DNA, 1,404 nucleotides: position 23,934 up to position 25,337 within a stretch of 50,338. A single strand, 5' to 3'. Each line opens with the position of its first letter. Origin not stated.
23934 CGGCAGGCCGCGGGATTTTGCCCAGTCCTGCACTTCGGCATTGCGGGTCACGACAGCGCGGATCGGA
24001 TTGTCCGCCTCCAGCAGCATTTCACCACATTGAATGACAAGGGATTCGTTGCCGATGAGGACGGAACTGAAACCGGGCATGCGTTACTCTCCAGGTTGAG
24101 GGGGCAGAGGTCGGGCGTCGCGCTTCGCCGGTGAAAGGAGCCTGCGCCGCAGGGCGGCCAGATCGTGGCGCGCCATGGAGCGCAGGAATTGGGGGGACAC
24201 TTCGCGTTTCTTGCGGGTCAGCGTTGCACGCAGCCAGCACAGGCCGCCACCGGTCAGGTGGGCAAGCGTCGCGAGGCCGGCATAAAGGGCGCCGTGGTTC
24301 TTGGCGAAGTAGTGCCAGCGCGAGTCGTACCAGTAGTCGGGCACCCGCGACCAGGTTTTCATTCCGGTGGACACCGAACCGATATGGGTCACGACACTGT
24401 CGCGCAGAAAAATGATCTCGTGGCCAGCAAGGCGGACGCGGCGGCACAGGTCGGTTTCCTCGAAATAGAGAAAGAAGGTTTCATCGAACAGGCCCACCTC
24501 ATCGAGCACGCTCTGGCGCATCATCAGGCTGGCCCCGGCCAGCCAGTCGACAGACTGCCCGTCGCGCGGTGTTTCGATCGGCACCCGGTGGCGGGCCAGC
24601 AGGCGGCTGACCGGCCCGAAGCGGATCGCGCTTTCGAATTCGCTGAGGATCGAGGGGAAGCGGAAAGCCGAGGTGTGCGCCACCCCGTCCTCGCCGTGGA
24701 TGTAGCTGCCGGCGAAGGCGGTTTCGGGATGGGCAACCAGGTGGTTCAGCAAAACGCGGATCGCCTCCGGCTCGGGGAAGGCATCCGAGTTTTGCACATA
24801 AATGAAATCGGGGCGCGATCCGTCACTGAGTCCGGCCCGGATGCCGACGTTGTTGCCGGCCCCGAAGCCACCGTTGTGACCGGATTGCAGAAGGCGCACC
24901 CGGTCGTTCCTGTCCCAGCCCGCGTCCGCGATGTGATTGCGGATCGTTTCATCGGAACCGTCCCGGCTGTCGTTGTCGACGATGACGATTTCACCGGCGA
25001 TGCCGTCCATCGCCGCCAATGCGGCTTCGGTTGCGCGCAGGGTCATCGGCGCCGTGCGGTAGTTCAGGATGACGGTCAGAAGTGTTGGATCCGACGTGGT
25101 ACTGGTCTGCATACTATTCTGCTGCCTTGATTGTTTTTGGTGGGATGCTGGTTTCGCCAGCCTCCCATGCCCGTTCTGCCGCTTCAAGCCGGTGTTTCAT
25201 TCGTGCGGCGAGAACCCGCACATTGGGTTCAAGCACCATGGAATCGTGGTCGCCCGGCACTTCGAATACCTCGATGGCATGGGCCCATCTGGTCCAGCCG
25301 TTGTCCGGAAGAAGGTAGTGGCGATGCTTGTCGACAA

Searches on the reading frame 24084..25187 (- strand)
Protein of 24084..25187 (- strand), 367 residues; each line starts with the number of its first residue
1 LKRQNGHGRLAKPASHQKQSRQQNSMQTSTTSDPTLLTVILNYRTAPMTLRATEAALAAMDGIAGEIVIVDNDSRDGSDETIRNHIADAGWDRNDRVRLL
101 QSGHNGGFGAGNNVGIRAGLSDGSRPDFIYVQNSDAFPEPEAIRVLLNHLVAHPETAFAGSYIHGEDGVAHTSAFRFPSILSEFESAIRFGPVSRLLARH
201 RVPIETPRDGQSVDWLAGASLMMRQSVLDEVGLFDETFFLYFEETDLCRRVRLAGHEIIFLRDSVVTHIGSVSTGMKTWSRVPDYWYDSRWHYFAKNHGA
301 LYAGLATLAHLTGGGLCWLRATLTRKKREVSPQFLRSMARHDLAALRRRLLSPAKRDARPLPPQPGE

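Call 30: search_protein_families(library=ncbifam, proteins=[window:24084-25187:-], max_evalue=0.00001)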
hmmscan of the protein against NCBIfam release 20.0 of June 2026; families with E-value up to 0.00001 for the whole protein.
window:24084-25187:- (367 aa): 2 families
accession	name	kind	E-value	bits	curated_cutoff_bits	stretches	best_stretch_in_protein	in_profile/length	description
TIGR03965.1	mycofact_glyco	equivalog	2.1e-11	43.4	280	1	29-268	68-280/467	mycofactocin biosynthesis glycosyltransferase MftF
TIGR01556.1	rhamnosyltran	subfamily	5.2e-09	35.7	200.55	1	61-274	18-207/281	rhamnosyltransferase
